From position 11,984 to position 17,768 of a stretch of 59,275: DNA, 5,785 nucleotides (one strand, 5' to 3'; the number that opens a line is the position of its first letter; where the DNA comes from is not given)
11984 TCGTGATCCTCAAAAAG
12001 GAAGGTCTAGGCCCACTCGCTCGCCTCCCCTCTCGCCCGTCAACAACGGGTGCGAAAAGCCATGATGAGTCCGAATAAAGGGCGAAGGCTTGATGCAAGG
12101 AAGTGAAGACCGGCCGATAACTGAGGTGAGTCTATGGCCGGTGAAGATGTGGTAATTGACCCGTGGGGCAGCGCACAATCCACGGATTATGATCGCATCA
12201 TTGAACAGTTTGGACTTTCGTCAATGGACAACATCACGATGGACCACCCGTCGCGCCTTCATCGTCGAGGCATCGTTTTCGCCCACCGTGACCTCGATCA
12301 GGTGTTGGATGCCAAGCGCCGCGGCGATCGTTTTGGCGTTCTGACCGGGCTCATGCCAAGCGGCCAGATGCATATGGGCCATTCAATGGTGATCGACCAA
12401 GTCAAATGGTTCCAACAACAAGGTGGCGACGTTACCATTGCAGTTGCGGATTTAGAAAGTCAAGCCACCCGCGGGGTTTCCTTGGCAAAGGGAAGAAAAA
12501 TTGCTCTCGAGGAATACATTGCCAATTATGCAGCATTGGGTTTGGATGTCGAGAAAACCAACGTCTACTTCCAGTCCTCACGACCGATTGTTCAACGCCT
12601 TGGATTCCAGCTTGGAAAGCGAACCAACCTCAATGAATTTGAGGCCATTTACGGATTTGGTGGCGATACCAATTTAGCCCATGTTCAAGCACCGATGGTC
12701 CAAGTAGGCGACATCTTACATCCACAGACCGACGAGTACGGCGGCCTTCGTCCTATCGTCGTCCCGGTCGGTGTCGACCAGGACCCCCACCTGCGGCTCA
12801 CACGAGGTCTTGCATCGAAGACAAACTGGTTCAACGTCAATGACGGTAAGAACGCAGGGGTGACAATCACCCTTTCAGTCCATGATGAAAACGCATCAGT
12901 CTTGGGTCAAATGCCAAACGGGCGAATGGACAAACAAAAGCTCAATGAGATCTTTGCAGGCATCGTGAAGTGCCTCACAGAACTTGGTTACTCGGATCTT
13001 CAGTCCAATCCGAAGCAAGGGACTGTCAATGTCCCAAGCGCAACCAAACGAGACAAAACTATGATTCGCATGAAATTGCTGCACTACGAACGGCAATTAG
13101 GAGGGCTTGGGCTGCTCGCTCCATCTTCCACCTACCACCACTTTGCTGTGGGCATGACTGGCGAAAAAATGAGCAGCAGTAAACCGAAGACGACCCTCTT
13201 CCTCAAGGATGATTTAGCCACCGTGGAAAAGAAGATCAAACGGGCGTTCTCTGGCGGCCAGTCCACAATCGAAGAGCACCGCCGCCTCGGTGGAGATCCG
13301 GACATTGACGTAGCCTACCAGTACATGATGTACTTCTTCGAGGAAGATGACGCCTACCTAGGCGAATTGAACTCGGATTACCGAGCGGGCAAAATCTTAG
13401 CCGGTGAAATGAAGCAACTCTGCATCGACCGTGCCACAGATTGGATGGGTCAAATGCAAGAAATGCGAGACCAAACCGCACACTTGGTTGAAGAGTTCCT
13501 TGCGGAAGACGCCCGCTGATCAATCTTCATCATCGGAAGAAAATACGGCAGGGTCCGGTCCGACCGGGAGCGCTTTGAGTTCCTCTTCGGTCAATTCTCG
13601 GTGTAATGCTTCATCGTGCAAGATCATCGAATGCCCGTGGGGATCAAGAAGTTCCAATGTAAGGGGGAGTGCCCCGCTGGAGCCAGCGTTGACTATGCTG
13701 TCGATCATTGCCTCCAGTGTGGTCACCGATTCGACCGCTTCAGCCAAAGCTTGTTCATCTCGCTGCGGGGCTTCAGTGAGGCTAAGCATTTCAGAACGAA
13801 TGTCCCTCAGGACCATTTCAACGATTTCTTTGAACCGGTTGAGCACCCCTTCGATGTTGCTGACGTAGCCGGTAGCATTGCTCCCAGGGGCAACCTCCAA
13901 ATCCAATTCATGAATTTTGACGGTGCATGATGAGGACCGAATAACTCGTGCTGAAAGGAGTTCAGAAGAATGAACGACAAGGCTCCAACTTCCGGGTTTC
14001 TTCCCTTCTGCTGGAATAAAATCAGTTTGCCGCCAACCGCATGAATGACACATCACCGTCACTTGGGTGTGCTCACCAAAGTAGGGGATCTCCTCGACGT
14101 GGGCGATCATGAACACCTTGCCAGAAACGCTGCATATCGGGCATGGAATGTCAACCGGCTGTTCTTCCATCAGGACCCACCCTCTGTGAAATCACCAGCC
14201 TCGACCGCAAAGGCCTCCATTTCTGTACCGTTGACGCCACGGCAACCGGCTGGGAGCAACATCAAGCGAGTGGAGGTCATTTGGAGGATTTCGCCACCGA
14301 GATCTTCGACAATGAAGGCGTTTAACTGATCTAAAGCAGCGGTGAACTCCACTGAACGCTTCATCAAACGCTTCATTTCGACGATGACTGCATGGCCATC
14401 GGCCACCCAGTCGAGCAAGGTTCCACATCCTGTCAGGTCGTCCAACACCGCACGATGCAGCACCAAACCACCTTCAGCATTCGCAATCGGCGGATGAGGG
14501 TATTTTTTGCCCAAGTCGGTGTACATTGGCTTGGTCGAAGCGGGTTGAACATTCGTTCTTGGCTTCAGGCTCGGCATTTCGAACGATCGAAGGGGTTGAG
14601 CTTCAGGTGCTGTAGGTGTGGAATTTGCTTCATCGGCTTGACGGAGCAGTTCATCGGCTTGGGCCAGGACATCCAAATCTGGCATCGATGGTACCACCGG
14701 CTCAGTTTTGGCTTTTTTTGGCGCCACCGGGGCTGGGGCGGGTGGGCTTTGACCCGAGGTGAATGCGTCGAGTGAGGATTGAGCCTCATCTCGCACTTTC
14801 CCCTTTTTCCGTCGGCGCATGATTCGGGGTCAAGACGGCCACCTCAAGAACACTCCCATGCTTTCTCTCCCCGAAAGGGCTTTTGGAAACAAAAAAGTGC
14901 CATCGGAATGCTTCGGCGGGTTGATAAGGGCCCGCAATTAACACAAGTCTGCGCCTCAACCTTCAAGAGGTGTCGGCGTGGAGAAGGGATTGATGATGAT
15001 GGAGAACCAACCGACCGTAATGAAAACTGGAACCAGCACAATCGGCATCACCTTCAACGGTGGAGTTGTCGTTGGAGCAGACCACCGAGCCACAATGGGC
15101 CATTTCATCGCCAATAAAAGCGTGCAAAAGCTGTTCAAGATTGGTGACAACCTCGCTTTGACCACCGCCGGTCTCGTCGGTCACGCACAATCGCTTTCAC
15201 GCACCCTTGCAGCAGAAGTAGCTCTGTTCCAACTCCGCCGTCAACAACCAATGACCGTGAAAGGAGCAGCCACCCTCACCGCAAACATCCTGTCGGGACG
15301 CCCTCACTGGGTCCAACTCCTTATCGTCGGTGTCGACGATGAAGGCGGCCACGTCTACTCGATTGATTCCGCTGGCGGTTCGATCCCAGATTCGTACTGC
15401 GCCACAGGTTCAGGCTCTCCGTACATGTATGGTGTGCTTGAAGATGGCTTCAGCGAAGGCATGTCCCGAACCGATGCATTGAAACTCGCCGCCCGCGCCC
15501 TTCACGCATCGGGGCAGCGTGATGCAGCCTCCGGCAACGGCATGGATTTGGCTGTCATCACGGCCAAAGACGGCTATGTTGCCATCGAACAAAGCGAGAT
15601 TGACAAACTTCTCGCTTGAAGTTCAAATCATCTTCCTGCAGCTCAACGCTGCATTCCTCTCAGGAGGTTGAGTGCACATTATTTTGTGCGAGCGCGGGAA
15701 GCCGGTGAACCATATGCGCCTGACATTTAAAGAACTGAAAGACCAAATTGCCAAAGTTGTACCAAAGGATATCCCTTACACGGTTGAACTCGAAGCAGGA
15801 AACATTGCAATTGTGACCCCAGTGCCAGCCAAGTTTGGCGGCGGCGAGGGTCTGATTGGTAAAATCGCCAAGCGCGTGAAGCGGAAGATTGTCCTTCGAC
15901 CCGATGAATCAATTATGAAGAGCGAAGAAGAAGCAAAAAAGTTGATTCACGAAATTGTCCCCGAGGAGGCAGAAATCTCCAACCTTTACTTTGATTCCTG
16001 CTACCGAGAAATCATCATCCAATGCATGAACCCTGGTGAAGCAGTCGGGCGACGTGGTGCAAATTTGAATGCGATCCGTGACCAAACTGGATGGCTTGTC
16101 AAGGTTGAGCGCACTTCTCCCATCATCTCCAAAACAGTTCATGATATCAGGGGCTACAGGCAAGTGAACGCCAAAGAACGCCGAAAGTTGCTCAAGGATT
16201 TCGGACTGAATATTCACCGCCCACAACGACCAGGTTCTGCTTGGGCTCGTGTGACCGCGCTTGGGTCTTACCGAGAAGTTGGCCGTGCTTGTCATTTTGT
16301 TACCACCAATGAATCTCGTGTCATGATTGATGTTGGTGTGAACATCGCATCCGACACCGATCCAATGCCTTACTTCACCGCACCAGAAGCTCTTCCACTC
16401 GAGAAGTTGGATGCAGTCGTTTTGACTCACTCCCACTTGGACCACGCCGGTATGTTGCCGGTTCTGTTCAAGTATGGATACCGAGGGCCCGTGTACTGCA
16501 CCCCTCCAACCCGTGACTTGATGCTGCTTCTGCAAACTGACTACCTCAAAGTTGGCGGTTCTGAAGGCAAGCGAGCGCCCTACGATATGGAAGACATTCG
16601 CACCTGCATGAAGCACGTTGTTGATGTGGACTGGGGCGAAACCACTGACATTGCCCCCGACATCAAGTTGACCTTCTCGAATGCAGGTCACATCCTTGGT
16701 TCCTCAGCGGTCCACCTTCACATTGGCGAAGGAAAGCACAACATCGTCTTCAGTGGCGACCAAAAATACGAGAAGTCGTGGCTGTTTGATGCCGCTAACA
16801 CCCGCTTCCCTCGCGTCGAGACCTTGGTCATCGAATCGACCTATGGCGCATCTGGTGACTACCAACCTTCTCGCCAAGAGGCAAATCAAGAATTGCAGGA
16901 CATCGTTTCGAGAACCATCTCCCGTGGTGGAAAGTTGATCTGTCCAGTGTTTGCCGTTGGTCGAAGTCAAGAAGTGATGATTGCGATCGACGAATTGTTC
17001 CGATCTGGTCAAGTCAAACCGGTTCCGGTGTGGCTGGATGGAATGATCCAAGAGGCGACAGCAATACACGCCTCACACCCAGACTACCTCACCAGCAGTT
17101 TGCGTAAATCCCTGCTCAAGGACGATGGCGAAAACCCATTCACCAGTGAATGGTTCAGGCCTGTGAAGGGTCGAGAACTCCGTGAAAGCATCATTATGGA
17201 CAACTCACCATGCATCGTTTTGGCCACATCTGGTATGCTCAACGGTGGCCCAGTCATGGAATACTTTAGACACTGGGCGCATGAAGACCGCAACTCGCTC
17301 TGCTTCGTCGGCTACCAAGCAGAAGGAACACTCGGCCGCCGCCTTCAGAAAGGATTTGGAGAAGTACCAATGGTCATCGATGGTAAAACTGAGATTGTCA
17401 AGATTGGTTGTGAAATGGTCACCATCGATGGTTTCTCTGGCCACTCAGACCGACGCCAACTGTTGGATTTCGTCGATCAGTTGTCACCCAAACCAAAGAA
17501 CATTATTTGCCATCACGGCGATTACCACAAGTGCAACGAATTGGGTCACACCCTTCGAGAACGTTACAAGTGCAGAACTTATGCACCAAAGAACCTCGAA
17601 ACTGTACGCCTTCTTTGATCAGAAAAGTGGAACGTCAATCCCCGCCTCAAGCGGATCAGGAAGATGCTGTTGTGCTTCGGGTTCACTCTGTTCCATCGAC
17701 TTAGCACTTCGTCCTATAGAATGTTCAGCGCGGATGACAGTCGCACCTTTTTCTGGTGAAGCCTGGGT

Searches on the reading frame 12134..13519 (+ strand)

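Call 84: search_protein_families(library=pfam, proteins=[window:12134-13519:+], max_evalue=0.001)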
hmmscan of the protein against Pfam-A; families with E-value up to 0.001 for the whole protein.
window:12134-13519:+ (461 aa): 1 family
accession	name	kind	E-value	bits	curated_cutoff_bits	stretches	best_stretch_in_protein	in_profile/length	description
PF00579.31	tRNA-synt_1b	-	3.1e-39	135.5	21.1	2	65-231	4-175/292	tRNA synthetases class I (W and Y)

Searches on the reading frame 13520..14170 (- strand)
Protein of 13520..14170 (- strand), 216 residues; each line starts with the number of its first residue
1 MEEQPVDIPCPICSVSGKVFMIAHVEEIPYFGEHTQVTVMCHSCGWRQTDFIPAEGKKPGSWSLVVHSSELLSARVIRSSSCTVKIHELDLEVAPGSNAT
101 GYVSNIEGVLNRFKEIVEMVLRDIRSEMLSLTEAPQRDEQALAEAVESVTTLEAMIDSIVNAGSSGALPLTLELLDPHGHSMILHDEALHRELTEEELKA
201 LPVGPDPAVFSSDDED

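Call 85: search_protein_families(library=pfam, proteins=[window:13520-14170:-], max_evalue=0.001)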
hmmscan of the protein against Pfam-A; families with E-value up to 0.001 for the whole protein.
window:13520-14170:- (216 aa): 2 families
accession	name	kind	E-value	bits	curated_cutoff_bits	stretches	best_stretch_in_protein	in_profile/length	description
PF22794.1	jr-ZPR1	-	8.3e-17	61.7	27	1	72-197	3-112/125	ZPR1 jelly-roll domain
PF03367.19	Zn_ribbon_ZPR1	-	0.00069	19.4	23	0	9-50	8-47/56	ZPR1 zinc-finger domain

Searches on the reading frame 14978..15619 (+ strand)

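Call 85: search_protein_families(library=pfam, proteins=[window:14978-15619:+], max_evalue=0.001)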
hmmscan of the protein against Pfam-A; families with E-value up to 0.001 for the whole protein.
window:14978-15619:+ (213 aa): 1 family
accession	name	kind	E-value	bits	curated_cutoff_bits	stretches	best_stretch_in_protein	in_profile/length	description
PF00227.31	Proteasome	-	1.1e-50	172.4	22.4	1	15-194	1-189/189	Proteasome subunit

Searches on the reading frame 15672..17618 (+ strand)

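Call 85: search_protein_families(library=pfam, proteins=[window:15672-17618:+], max_evalue=0.001)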
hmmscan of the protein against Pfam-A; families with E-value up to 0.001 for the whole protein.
window:15672-17618:+ (648 aa): 6 families
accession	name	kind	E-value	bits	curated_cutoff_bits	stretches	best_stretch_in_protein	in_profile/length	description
PF10996.14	Beta-Casp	-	2e-31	109.5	27.7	1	433-558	2-120/120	Beta-Casp domain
PF07521.17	RMMBL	-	7e-15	55.2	21.6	1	576-639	2-63/63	Zn-dependent metallo-hydrolase RNA specificity domain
PF12706.13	Lactamase_B_2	-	4.6e-12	46.4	27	1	217-390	3-165/200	Beta-lactamase superfamily domain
PF00753.33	Lactamase_B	-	1.1e-11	45.5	22.7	1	205-379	6-165/196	Metallo-beta-lactamase superfamily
PF16661.11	Lactamase_B_6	-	8.5e-11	42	27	1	211-370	3-168/193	Metallo-beta-lactamase superfamily domain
PF17214.9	KH_TffA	-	2.7e-10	40.5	22.6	1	18-82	3-68/68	Transcription termination factor FttA, KH domain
